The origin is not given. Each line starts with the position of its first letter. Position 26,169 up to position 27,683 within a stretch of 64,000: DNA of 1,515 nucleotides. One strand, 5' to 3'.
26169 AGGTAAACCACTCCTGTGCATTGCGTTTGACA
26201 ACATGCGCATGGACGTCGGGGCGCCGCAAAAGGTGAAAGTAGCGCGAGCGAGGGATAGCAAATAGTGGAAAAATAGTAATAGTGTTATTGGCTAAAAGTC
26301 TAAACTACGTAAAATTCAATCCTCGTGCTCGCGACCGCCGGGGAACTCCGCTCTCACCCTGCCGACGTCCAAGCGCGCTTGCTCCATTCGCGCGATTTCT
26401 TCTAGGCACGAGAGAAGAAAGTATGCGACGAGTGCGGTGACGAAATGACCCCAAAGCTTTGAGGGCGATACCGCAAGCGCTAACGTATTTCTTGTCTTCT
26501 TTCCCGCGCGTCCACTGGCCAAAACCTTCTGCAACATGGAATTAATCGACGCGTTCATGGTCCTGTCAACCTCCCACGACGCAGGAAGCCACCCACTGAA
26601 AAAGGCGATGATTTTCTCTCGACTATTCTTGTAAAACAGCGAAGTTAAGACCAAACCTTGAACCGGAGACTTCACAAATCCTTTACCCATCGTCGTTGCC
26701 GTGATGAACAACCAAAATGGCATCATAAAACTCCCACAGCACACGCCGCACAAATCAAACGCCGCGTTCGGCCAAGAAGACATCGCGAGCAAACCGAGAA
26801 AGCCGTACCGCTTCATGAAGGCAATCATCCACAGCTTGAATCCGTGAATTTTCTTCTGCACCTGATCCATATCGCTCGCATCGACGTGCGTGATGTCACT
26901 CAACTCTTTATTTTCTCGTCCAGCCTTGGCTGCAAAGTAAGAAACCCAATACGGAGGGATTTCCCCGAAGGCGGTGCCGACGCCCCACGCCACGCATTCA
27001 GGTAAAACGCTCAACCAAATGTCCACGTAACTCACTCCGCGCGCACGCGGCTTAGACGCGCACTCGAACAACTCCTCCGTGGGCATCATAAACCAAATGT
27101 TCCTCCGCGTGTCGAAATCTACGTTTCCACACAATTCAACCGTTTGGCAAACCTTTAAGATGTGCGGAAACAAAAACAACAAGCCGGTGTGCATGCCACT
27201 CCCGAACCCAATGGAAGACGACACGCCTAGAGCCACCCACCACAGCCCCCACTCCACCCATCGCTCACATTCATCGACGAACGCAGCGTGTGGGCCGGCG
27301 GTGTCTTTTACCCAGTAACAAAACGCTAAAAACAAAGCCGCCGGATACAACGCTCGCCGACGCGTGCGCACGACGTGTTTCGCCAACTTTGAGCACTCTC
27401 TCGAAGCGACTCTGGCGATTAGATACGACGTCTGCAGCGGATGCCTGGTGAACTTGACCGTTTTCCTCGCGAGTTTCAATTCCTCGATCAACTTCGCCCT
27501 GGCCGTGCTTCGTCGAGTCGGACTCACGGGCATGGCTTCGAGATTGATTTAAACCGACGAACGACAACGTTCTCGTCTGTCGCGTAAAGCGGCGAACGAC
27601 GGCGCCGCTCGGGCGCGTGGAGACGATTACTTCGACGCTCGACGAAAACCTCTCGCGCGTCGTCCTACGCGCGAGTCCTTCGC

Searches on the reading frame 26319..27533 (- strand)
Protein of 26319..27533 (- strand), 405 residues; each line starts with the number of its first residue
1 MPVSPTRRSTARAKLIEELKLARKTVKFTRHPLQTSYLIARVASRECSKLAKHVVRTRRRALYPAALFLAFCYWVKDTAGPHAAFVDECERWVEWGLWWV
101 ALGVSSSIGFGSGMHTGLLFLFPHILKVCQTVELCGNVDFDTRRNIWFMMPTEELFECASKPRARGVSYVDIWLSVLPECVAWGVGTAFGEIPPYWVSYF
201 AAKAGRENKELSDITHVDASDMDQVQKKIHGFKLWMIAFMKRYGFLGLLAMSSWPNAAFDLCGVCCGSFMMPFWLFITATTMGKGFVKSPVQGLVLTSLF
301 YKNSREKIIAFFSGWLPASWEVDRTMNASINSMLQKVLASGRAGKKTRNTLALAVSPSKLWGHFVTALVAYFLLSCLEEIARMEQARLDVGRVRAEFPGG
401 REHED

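Call 26: search_protein_families(library=pfam, proteins=[window:26319-27533:-], max_evalue=0.01)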
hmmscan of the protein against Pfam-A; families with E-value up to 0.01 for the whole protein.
window:26319-27533:- (405 aa): 1 family
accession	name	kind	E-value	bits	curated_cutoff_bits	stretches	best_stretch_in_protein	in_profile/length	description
PF09335.16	VTT_dom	-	4.9e-05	24.2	33.9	1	235-284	61-110/123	VTT domain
